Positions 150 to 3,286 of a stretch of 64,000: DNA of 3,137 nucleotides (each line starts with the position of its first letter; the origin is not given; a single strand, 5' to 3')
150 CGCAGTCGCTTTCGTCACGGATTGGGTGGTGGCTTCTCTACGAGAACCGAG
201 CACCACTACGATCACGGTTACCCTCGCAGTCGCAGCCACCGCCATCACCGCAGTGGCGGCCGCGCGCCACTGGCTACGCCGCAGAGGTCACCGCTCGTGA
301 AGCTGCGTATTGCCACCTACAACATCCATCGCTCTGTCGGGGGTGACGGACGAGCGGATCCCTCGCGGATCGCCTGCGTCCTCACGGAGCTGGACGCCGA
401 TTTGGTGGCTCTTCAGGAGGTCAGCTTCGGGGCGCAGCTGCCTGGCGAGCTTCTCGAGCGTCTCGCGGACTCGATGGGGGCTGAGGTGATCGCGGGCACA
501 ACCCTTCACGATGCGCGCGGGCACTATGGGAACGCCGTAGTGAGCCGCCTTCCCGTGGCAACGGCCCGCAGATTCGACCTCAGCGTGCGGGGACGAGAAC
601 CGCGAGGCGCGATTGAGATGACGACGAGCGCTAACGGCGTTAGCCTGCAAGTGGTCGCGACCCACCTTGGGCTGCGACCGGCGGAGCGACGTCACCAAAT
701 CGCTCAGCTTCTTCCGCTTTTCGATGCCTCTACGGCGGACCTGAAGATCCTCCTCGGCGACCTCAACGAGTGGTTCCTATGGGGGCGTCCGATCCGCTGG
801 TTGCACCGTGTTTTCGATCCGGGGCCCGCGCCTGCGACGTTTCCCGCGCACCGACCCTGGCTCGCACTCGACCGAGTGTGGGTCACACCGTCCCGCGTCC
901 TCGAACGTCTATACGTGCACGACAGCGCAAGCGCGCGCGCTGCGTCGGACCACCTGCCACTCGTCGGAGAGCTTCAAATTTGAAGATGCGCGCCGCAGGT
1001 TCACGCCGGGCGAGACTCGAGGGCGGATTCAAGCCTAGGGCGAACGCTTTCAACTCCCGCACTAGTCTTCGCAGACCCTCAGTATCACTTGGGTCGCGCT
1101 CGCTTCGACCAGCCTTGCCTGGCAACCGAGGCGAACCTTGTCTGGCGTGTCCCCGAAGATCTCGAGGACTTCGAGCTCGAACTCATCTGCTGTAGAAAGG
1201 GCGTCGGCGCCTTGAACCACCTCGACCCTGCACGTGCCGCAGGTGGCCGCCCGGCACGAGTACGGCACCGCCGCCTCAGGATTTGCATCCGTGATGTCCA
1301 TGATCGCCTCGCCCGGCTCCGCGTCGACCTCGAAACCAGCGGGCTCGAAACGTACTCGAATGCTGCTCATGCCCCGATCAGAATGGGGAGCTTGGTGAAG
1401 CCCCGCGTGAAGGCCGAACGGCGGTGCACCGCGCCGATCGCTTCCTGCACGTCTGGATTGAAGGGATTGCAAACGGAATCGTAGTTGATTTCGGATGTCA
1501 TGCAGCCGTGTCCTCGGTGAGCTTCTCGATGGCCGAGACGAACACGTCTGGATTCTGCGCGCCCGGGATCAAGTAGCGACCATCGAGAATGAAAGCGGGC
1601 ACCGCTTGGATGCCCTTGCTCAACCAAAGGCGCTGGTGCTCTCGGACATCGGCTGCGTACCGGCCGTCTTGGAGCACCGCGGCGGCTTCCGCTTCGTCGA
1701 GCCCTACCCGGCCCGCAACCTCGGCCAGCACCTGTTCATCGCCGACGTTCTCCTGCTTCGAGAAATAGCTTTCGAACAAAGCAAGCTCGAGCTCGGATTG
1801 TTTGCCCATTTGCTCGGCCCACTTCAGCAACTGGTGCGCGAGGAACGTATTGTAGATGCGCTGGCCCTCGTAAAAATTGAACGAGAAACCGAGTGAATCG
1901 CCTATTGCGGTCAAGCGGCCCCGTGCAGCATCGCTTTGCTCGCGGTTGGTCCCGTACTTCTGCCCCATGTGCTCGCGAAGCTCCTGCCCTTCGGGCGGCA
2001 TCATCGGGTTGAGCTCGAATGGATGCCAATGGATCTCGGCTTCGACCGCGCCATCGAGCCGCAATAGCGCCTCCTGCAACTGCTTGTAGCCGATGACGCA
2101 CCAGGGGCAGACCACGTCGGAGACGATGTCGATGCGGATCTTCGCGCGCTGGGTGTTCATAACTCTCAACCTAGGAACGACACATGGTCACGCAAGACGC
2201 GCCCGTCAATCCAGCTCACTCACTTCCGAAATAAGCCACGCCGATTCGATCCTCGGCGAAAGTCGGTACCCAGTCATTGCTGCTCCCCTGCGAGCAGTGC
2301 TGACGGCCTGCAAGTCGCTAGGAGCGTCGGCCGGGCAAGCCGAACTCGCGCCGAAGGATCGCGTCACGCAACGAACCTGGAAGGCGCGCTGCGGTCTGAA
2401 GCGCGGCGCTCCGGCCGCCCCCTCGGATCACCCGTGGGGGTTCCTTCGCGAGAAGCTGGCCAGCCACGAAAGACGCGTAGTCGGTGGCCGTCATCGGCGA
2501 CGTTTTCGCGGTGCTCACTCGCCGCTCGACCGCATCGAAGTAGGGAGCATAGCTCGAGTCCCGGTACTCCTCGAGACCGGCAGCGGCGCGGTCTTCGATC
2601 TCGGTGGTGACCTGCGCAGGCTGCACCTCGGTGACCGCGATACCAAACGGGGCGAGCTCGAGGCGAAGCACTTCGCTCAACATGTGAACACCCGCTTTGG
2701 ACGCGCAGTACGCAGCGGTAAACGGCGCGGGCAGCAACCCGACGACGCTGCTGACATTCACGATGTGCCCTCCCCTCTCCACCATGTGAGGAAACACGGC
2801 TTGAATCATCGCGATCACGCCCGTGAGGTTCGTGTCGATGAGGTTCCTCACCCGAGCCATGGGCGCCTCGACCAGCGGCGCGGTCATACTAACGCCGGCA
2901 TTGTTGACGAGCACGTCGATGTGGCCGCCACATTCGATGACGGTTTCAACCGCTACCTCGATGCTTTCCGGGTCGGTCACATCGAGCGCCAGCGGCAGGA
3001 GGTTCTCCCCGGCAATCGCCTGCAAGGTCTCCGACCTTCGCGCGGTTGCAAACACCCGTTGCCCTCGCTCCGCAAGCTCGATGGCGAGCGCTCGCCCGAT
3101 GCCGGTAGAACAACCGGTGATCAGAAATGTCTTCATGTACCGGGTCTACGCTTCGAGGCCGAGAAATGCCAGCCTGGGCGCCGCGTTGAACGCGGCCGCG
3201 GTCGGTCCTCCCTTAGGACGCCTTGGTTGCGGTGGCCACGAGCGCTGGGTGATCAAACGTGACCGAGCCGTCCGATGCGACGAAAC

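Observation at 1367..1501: Probable cytochrome P450 remnant: N- and C-termini joined in frame, upstream of a ferredoxin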

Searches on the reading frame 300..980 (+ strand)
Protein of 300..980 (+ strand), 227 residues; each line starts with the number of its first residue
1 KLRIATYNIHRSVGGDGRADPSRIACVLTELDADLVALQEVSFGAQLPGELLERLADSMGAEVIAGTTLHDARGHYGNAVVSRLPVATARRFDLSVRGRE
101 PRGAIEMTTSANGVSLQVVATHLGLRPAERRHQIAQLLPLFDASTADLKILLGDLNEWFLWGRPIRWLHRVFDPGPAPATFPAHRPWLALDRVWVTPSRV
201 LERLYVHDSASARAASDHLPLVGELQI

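Call 4: search_protein_families(library=pfam, proteins=[window:300-980:+], max_evalue=10)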
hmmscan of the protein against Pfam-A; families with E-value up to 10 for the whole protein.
window:300-980:+ (227 aa): 4 families
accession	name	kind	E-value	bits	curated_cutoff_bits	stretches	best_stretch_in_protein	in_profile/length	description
PF03372.29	Exo_endo_phos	-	2.9e-18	66.8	24.5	1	5-218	1-225/225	Endonuclease/Exonuclease/phosphatase family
PF23226.1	Exo_endo_phos_PGAP2IP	-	1.9e-05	24.5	27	1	5-153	7-156/239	PGAP2IP, C-terminal nuclease-like domain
PF07584.16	BatA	-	0.21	12.5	25.9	1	158-200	11-54/77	Aerotolerance regulator N-terminal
PF01816.23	LRV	-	0.24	12.3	21.6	1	46-57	12-23/26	Leucine rich repeat variant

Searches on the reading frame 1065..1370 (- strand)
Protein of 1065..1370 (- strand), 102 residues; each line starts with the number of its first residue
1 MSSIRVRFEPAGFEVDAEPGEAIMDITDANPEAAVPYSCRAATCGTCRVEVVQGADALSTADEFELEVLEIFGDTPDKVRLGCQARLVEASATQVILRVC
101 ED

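Call 4: search_protein_families(library=pfam, proteins=[window:1065-1370:-], max_evalue=10)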
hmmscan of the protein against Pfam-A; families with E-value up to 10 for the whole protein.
window:1065-1370:- (102 aa): 3 families
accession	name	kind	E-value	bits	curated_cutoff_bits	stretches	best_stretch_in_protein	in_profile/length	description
PF00111.32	Fer2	-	3.2e-12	46.6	21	1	9-87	4-76/77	2Fe-2S iron-sulfur cluster binding domain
PF13085.11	Fer2_3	-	0.041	14.3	27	1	25-56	37-68/107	2Fe-2S iron-sulfur cluster binding domain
PF00578.27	AhpC-TSA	-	0.097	13.1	26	1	25-80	19-74/124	AhpC/TSA family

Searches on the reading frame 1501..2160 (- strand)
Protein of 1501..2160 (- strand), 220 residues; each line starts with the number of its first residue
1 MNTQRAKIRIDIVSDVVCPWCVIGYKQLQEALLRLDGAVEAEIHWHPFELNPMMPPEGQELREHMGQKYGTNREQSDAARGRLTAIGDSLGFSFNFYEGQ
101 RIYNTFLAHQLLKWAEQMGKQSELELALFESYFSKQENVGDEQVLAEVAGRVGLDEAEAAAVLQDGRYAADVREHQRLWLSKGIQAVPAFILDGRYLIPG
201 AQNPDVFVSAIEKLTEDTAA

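Call 4: search_protein_families(library=pfam, proteins=[window:1501-2160:-], max_evalue=10)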
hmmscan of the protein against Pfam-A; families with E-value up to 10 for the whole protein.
window:1501-2160:- (220 aa): 4 families
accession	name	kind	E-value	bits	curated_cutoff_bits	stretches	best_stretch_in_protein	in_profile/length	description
PF01323.26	DSBA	-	1.9e-37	129.4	25.6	1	10-211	2-190/191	DSBA-like thioredoxin domain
PF13462.12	Thioredoxin_4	-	2.7e-07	31.3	23.2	1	112-212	66-164/165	Thioredoxin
PF13192.12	Thioredoxin_3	-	0.053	14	24.8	1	171-202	35-65/76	Thioredoxin domain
PF23320.1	Zn_SUZ12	-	0.26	11.5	28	1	10-28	18-36/70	Polycomb protein SUZ12-like, Zn domain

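Call 41: find_related_loci(query=window:1501-2160:-, collection=metagenome_contigs, flank=3000)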
Query window:1501-2160:- (220 aa) in metagenome_contigs; peptide patterns used: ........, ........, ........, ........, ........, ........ (x = any residue, [..] = any of these).
481 stretches matched a pattern; 288 encode a relative of the query (tblastn E <= 1e-3); the best 80 are kept; 80 distinct loci.
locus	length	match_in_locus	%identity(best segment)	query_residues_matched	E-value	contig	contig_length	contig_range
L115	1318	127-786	96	1-220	2e-157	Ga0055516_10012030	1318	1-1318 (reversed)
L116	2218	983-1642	88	1-220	2e-142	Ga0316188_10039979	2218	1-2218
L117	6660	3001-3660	86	1-220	1e-132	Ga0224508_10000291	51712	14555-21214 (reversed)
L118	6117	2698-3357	85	1-220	2e-130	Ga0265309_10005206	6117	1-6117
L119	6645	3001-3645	85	6-220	4e-128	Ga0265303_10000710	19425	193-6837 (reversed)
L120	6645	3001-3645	86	1-215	9e-128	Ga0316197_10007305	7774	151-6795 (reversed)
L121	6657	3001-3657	83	1-219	2e-126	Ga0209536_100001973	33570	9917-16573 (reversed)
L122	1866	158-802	83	6-220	4e-132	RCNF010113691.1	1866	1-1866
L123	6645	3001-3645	82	1-215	4e-122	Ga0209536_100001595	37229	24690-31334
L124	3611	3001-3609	82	1-203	8e-117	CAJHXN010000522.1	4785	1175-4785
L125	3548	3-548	87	34-215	1e-108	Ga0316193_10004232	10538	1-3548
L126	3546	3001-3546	86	1-182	2e-108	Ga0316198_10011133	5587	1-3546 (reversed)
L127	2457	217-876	70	1-220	4e-108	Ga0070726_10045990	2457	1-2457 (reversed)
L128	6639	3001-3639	67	6-218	7e-98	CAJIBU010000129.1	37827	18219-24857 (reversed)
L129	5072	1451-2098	55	2-219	2e-78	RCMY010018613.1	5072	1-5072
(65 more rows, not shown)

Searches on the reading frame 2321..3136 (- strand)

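Call 4: search_protein_families(library=pfam, proteins=[window:2321-3136:-], max_evalue=10)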
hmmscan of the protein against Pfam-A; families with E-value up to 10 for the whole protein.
window:2321-3136:- (272 aa): 8 families
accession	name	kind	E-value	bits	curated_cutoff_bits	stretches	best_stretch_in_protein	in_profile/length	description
PF00106.31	adh_short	-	3.1e-53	180.6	26.6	1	2-184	1-190/195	short chain dehydrogenase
PF13561.12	adh_short_C2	-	5.6e-36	124.7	27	1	11-228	6-228/236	Enoyl-(Acyl carrier protein) reductase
PF08659.16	KR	-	7.8e-13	49.2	22.6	1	3-154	2-160/180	KR domain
PF01370.27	Epimerase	-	2.1e-06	27.8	20.9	1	5-130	2-115/240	NAD dependent epimerase/dehydratase family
PF08643.16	DUF1776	-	0.00049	20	25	1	84-172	104-195/294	Fungal family of unknown function (DUF1776)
PF16363.11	GDP_Man_Dehyd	-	0.0033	17.4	27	1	5-130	1-129/332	GDP-mannose 4,6 dehydratase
PF04321.23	RmlD_sub_bind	-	0.044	13.3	27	1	4-66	3-55/287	RmlD substrate binding domain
PF05368.20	NmrA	-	0.13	12.3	27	1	2-66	3-70/298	NmrA-like family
